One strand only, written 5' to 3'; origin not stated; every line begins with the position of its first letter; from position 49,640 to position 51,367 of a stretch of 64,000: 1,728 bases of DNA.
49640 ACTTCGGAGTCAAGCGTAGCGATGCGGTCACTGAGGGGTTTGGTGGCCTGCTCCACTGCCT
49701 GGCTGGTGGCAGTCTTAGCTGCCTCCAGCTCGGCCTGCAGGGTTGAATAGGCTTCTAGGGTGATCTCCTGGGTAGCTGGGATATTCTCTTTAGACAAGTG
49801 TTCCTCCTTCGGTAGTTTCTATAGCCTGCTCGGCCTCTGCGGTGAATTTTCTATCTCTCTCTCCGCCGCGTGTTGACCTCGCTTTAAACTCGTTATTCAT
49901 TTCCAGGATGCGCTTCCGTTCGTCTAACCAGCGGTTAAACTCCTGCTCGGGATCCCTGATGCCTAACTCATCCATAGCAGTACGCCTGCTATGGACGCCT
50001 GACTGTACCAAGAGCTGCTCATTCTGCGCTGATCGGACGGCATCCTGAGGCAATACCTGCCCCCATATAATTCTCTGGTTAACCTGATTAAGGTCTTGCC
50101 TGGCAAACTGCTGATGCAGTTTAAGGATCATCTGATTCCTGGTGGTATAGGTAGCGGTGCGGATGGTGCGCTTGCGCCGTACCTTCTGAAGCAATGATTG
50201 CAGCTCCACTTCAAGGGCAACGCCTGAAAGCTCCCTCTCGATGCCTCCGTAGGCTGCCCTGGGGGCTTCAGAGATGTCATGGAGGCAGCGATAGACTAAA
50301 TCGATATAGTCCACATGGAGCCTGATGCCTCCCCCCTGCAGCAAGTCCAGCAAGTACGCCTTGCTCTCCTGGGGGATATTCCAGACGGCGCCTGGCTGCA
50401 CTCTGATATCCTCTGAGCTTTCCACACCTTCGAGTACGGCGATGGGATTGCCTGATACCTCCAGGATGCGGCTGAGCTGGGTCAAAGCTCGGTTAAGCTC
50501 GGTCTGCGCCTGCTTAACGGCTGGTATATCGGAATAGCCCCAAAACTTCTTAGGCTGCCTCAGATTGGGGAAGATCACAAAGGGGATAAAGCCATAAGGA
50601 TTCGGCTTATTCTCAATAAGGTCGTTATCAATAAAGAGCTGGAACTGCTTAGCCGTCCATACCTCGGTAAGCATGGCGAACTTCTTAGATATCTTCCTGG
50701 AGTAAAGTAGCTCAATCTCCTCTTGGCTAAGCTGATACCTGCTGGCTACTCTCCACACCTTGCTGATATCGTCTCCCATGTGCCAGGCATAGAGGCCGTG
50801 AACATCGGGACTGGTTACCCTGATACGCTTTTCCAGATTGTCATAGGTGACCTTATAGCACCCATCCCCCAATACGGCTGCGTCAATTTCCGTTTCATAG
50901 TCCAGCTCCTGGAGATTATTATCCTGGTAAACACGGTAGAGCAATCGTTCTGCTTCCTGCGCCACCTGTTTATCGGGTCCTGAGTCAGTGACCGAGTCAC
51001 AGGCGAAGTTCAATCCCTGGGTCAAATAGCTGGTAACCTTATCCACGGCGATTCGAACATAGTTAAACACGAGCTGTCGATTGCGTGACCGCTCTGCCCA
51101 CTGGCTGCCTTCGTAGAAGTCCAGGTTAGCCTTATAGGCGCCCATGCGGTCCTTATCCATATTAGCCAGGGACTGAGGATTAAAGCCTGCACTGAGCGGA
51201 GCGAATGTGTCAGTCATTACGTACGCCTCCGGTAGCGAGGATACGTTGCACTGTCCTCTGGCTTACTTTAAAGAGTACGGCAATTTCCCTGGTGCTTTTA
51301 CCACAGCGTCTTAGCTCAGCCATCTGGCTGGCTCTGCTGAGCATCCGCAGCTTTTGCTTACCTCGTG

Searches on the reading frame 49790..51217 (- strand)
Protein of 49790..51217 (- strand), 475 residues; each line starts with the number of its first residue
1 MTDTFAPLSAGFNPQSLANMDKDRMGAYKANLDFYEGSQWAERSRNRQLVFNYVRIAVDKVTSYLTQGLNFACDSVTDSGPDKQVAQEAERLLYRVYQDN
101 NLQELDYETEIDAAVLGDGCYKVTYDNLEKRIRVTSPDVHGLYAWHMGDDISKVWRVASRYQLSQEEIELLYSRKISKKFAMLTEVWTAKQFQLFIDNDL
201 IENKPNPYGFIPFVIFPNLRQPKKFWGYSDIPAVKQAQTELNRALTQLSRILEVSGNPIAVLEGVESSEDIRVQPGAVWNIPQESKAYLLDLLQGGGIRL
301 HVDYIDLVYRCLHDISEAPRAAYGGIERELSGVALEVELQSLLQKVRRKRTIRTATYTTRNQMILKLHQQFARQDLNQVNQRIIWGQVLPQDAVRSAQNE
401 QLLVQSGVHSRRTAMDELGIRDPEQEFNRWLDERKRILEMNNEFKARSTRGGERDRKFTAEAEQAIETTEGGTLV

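Call 49: search_protein_families(library=pfam, proteins=[window:49790-51217:-])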
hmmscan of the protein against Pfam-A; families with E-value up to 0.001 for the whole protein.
window:49790-51217:- (475 aa): 1 family
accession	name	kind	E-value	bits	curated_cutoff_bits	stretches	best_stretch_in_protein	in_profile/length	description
PF05133.19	SPP1_portal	-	6.2e-22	78.6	25.5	1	27-437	14-413/416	Phage portal protein, SPP1 Gp6-like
